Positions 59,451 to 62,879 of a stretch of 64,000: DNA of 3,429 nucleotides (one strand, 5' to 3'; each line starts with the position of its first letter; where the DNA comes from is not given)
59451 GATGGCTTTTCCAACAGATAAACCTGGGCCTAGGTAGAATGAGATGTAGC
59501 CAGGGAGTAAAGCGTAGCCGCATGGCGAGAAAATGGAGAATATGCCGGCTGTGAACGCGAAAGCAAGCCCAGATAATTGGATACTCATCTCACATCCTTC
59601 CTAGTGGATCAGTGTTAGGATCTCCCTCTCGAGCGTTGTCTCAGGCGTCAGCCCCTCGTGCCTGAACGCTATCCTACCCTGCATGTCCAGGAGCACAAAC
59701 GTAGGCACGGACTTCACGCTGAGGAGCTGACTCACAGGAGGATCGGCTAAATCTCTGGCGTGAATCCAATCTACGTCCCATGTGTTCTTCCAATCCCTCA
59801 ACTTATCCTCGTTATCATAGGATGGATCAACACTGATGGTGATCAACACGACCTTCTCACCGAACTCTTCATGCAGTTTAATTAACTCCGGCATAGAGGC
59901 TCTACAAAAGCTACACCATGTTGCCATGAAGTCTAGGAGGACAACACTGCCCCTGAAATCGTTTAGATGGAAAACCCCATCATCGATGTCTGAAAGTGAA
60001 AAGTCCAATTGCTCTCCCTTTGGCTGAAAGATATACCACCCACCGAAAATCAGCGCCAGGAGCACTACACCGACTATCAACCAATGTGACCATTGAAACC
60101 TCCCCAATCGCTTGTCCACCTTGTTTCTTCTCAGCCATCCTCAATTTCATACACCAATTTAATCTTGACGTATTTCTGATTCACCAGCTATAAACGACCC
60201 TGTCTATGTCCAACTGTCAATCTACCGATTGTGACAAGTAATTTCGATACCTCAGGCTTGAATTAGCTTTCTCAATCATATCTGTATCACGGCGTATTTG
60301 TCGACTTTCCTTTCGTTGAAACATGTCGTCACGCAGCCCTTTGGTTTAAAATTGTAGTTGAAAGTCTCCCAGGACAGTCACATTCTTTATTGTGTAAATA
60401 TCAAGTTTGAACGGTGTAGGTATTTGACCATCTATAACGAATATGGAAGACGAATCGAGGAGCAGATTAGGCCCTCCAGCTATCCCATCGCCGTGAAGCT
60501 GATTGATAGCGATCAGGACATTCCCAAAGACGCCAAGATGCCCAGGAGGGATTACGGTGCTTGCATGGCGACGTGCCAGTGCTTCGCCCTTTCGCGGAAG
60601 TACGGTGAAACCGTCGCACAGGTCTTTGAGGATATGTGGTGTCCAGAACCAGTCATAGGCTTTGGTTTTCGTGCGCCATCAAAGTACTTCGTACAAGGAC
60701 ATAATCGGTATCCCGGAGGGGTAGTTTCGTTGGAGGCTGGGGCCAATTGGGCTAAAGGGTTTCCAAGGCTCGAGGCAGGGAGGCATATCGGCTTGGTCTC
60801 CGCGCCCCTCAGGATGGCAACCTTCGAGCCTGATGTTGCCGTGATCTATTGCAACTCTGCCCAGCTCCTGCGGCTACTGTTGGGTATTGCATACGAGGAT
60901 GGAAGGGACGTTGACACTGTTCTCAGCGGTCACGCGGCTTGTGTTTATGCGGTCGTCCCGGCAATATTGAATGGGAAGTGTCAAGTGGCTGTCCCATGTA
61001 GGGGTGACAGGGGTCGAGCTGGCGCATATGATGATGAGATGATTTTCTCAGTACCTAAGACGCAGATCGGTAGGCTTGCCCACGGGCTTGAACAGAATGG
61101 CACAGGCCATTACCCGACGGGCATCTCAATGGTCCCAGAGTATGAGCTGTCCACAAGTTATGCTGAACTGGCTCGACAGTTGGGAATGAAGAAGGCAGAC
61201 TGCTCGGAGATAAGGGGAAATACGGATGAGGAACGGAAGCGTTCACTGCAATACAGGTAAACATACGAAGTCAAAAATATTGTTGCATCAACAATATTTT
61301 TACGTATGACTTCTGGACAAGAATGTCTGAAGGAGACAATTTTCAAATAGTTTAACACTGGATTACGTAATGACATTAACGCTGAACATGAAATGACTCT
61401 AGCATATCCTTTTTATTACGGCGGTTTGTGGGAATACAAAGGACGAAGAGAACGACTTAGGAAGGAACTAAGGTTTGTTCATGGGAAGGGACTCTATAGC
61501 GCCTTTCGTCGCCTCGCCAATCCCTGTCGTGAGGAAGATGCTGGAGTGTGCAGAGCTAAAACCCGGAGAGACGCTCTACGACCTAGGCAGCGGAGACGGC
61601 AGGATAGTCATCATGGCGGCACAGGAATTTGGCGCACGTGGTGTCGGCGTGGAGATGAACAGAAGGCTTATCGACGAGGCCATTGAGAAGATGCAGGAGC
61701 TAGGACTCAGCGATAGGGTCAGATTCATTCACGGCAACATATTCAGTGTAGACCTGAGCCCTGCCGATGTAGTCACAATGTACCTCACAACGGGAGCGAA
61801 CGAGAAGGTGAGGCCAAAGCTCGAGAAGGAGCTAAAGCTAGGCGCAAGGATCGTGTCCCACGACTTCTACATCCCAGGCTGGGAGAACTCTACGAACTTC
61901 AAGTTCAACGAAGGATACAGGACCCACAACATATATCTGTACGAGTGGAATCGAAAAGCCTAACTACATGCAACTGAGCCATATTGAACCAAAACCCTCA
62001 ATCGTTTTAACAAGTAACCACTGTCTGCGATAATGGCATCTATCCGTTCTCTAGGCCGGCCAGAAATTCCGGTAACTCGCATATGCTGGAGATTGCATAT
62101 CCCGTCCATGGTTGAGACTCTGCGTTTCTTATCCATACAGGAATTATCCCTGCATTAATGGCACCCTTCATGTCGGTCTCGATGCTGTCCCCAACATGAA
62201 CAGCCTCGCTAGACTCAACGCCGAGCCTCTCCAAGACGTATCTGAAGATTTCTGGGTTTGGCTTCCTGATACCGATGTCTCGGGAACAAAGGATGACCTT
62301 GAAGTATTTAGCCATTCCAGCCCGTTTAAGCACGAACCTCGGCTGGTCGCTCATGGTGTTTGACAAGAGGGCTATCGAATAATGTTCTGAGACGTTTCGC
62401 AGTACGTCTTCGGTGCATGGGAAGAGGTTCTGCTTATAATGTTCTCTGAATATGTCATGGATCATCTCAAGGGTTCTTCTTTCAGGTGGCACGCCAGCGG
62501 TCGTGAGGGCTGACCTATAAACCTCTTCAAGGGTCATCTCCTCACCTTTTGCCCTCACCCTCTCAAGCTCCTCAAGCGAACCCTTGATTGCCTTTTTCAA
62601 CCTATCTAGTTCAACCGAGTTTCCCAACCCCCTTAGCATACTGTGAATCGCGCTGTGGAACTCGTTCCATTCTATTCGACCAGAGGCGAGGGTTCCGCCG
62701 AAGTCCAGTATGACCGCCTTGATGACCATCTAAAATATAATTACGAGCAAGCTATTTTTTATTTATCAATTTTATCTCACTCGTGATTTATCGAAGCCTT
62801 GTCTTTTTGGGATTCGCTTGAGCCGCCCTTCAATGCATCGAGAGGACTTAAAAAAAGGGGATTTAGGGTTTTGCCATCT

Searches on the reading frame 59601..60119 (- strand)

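Call 48: search_protein_families(library=pfam, proteins=[window:59601-60119:-], max_evalue=0.001)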
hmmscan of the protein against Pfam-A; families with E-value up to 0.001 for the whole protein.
window:59601-60119:- (172 aa): 7 families
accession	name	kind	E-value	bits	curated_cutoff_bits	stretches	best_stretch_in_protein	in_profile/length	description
PF00578.27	AhpC-TSA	-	6e-14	52.5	26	1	39-151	7-122/124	AhpC/TSA family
PF13905.12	Thioredoxin_8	-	5.4e-12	46.3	27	1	57-150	1-94/94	Thioredoxin-like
PF08534.16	Redoxin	-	6.2e-11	42.7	26.6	1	39-161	8-139/148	Redoxin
PF00085.26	Thioredoxin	-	3e-09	37.3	23.5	1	58-102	19-63/103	Thioredoxin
PF02630.20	SCO1-SenC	-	3.8e-09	37.1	22.8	1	39-119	3-87/134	SCO1/SenC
PF13098.12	Thioredoxin_2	-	3.8e-08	34.1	27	1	57-165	5-102/104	Thioredoxin-like domain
PF00255.25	GSHPx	-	0.00013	22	27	1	39-93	3-56/108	Glutathione peroxidase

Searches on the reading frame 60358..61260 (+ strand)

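Call 48: search_protein_families(library=pfam, proteins=[window:60358-61260:+], max_evalue=0.001)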
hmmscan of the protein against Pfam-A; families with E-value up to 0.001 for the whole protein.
window:60358-61260:+ (300 aa): 1 family
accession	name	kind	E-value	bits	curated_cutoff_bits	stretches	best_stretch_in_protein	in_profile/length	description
PF02596.20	DUF169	-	7.6e-41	140.7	27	1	33-241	2-207/209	Uncharacterised ArCR, COG2043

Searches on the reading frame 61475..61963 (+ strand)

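Call 48: search_protein_families(library=pfam, proteins=[window:61475-61963:+], max_evalue=0.001)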
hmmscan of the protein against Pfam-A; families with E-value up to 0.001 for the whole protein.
window:61475-61963:+ (162 aa): 10 families
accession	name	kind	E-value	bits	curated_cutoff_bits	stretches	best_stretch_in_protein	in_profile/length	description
PF13847.12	Methyltransf_31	-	3.4e-11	43.4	27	1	29-132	2-113/145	Methyltransferase domain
PF13649.12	Methyltransf_25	-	5.5e-08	33.8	27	1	36-104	3-73/97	Methyltransferase domain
PF08123.19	DOT1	-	6.7e-08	32.8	23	1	18-76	30-89/205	Histone methylation protein DOT1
PF02353.26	CMAS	-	2.6e-07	30.7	27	1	20-84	52-116/273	Mycolic acid cyclopropane synthetase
PF01135.25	PCMT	-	4.2e-07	30.4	20.3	1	14-127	57-170/210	Protein-L-isoaspartate(D-aspartate) O-methyltransferase (PCMT)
PF00891.24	Methyltransf_2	-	3.7e-05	23.6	22.3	1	19-102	51-133/210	O-methyltransferase domain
PF13679.12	Methyltransf_32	-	0.00019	21.9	27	1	18-94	12-94/143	Methyltransferase domain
PF08241.18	Methyltransf_11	-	0.00027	22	21.2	1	36-105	2-69/95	Methyltransferase domain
PF08242.18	Methyltransf_12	-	0.00031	21.9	30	1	36-105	2-74/98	Methyltransferase domain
PF02390.23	Methyltransf_4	-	0.00037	20.5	24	1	34-90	5-64/173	Putative methyltransferase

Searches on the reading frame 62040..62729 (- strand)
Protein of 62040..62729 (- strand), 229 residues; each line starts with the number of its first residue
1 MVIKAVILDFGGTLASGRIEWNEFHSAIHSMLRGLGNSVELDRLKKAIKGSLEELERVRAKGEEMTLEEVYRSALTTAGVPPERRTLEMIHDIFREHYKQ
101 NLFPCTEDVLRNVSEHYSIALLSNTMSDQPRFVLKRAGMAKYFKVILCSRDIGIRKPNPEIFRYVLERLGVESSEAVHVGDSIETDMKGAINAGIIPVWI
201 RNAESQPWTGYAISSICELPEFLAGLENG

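Call 48: search_protein_families(library=pfam, proteins=[window:62040-62729:-], max_evalue=0.001)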
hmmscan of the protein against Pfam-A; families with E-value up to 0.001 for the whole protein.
window:62040-62729:- (229 aa): 4 families
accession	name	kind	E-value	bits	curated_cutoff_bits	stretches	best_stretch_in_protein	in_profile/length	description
PF00702.32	Hydrolase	-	5.7e-24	86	26.4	1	3-194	1-191/191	haloacid dehalogenase-like hydrolase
PF13419.12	HAD_2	-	4.3e-20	73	23.8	1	51-196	33-174/178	Haloacid dehalogenase-like hydrolase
PF13242.12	Hydrolase_like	-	1.3e-11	44.7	22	1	154-202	2-50/75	HAD-hyrolase-like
PF09419.16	PGP_phosphatase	-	0.00054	20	20.4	0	109-202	70-165/168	Mitochondrial PGP phosphatase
